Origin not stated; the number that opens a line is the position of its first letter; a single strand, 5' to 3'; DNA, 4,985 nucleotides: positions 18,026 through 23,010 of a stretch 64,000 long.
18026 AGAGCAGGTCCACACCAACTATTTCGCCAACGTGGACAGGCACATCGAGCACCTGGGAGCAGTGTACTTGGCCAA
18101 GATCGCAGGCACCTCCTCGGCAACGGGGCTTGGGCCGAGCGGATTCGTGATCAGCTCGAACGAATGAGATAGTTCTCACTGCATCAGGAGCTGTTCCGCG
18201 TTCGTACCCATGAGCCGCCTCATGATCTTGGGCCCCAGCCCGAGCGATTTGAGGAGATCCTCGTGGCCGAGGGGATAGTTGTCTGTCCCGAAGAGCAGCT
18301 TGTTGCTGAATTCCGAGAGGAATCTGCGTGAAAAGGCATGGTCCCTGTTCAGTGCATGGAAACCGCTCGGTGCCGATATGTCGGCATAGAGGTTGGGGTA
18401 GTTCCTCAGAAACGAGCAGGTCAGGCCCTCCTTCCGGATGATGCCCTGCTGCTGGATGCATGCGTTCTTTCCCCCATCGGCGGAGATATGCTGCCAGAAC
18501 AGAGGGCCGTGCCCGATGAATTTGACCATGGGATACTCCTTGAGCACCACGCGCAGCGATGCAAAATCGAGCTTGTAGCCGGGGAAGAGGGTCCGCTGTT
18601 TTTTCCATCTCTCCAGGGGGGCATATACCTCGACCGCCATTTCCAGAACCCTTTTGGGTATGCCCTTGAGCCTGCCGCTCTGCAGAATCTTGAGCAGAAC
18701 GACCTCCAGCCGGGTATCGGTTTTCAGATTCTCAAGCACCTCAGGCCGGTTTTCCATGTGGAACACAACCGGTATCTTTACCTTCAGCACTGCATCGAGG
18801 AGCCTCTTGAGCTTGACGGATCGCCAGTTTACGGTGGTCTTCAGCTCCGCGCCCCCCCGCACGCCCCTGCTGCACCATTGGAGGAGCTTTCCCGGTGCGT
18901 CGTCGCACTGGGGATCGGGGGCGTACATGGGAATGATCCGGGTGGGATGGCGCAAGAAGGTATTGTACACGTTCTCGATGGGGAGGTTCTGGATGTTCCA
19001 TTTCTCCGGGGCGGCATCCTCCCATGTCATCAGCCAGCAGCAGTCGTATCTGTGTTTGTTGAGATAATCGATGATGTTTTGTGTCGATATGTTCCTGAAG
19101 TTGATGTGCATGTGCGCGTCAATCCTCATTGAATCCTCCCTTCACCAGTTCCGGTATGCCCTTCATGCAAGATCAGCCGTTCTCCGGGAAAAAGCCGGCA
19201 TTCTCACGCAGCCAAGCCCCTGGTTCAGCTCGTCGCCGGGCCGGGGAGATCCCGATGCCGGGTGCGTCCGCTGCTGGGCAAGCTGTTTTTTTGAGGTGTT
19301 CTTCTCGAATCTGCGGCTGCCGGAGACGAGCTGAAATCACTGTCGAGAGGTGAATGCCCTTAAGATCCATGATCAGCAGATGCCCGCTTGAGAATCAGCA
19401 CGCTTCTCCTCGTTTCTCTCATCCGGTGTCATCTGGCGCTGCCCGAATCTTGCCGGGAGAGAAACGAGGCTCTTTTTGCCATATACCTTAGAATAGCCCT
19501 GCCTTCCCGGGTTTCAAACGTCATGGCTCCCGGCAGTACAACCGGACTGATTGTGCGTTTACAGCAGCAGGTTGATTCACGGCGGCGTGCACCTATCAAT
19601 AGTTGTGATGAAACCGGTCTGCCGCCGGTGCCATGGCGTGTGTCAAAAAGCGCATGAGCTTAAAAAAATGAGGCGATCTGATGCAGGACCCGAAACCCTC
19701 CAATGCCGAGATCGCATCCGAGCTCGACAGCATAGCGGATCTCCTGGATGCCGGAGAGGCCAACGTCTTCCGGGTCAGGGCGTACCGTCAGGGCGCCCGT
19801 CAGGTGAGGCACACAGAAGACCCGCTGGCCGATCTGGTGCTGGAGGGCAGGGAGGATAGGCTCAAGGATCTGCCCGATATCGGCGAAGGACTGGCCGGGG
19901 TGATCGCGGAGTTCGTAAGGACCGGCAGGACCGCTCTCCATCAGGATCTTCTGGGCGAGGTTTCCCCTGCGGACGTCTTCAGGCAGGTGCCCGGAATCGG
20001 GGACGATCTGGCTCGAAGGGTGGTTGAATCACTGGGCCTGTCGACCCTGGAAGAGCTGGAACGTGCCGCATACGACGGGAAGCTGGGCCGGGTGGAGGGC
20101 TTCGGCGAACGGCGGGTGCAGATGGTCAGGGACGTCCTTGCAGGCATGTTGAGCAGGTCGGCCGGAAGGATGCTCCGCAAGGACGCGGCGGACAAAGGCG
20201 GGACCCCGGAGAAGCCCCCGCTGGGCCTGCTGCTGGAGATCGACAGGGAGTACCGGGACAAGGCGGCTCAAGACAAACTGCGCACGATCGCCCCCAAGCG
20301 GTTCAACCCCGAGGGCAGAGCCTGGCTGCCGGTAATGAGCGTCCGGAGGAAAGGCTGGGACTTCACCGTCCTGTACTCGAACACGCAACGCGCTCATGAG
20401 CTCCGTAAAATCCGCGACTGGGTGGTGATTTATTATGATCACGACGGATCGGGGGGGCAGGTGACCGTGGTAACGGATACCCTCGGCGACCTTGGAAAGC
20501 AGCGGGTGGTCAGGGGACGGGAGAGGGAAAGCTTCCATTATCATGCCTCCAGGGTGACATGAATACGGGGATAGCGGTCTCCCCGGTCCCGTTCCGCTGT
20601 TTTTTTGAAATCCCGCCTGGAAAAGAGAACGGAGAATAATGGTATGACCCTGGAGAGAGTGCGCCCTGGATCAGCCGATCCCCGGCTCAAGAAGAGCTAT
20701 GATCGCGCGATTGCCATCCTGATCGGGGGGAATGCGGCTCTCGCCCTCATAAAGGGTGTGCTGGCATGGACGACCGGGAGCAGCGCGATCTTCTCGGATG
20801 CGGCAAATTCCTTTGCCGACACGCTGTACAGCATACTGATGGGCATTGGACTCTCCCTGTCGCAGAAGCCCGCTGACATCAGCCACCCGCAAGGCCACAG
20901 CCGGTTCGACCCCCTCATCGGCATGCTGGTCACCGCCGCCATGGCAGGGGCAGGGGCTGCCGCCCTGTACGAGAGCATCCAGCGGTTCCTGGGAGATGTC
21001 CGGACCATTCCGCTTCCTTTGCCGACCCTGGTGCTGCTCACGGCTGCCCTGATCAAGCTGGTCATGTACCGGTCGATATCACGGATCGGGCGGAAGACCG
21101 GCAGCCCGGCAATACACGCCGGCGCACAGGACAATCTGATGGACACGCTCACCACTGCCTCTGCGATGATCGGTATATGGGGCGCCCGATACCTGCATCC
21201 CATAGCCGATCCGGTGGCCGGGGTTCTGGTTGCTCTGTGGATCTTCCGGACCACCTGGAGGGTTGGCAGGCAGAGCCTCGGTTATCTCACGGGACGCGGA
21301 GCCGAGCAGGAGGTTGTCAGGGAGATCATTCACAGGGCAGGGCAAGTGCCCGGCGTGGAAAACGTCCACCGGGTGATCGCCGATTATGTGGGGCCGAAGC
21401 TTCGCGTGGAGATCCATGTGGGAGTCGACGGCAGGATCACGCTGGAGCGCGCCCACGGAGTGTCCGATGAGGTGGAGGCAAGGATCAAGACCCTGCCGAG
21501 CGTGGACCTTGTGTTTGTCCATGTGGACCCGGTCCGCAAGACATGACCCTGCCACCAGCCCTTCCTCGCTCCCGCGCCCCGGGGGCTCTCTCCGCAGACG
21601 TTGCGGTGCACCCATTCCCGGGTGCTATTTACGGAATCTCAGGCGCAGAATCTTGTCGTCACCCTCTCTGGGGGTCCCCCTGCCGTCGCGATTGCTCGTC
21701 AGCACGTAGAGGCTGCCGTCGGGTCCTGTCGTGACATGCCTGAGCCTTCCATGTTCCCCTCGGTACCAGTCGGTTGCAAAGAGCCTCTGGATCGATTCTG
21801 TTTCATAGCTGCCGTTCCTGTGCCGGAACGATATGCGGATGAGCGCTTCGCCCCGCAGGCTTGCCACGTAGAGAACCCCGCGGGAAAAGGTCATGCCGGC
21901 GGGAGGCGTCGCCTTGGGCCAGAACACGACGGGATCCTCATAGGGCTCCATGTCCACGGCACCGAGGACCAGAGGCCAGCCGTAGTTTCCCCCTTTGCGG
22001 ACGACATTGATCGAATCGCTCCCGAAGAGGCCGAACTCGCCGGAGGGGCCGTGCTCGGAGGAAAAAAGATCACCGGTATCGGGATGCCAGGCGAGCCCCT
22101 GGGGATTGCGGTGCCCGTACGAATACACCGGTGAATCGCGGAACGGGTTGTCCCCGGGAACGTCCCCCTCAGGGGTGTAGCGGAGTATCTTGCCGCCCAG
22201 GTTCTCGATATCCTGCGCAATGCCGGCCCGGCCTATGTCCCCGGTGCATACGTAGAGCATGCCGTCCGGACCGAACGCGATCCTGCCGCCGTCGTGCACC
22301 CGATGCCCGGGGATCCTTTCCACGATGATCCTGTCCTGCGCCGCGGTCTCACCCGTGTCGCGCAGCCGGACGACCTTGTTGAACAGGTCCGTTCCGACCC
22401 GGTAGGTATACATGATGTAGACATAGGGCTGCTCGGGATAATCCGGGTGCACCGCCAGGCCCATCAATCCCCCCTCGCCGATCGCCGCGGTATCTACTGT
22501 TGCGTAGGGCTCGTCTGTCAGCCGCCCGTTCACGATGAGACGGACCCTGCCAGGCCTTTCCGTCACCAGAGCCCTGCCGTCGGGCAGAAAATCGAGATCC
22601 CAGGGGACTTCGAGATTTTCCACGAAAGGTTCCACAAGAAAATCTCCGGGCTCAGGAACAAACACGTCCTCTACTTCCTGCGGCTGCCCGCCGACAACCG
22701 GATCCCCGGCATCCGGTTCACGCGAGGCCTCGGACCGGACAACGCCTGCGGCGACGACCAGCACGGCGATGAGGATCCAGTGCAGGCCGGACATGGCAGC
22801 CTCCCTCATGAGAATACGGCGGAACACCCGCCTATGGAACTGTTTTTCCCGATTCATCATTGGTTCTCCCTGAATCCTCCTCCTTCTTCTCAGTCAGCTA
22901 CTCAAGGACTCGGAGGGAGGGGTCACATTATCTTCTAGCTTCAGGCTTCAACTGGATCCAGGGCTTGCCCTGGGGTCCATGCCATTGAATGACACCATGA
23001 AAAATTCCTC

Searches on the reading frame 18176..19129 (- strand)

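Call 11: search_protein_families(library=pfam, proteins=[window:18176-19129:-], max_evalue=0.001)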
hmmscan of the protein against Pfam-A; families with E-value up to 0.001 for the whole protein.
window:18176-19129:- (317 aa): 1 family
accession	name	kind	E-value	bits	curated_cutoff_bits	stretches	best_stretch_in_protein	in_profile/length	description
PF04909.20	Amidohydro_2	-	2.8e-05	24.5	26.4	1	239-315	197-287/289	Amidohydrolase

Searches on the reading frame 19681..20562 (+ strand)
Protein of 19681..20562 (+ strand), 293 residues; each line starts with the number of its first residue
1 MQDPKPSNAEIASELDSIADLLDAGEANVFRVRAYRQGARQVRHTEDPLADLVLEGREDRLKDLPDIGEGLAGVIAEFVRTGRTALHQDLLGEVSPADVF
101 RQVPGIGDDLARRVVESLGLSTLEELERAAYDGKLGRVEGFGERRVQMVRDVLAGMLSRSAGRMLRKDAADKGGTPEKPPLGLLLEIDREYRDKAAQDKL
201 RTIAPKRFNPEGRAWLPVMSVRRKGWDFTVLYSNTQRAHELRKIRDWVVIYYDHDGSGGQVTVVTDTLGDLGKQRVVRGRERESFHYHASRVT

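Call 11: search_protein_families(library=pfam, proteins=[window:19681-20562:+], max_evalue=0.001)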
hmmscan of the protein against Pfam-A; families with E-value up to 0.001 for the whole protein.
window:19681-20562:+ (293 aa): 2 families
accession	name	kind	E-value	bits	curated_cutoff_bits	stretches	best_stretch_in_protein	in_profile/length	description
PF14716.13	HHH_8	-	8e-17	61.8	30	1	7-83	2-72/73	Helix-hairpin-helix domain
PF14520.12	HHH_5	-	1.3e-08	35.6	27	1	102-151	6-53/57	Helix-hairpin-helix domain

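Call 78: search_protein_families(library=ncbifam, proteins=[window:19681-20562:+], max_evalue=0.00001)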
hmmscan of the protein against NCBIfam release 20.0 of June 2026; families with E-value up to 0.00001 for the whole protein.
window:19681-20562:+ (293 aa): 2 families
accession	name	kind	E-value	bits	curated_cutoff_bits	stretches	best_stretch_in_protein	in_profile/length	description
NF006375.0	PRK08609.1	equivalog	6.8e-13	48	426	1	10-159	6-150/571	DNA polymerase/3'-5' exonuclease PolX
NF005928.0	PRK07945.1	equivalog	4.7e-07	29.5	250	0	13-87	5-77/337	PHP domain-containing protein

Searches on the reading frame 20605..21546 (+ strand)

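Call 11: search_protein_families(library=pfam, proteins=[window:20605-21546:+], max_evalue=0.001)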
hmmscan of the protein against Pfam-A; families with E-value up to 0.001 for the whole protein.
window:20605-21546:+ (313 aa): 2 families
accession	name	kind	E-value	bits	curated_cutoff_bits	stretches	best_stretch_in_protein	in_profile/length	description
PF01545.26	Cation_efflux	-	1.6e-39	136.2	26.6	1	40-228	5-197/198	Cation efflux family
PF16916.11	ZT_dimer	-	1.1e-14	54.6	26.7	1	235-309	3-77/78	Dimerisation domain of Zinc Transporter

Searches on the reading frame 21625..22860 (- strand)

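Call 11: search_protein_families(library=pfam, proteins=[window:21625-22860:-], max_evalue=0.001)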
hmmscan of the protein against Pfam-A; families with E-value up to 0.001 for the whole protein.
window:21625-22860:- (411 aa): 1 family
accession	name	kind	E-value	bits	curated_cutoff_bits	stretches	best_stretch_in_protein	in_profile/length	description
PF07995.17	GSDH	-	1e-80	272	25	1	83-394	1-329/332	Glucose / Sorbosone dehydrogenase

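Call 78: search_protein_families(library=ncbifam, proteins=[window:21625-22860:-], max_evalue=0.00001)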
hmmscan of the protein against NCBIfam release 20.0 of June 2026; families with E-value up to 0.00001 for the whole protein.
window:21625-22860:- (411 aa): 2 families
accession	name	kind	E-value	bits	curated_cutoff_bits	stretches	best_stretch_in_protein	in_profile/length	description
TIGR03606.1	non_repeat_PQQ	subfamily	1.5e-39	136.1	434.55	1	75-307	21-279/454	glucose/sorbosone family PQQ-dependent dehydrogenase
TIGR02604.1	Piru_Ver_Nterm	subfamily_domain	9.1e-06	25.3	122.2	0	327-389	281-339/367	PVC-type heme-binding CxxCH protein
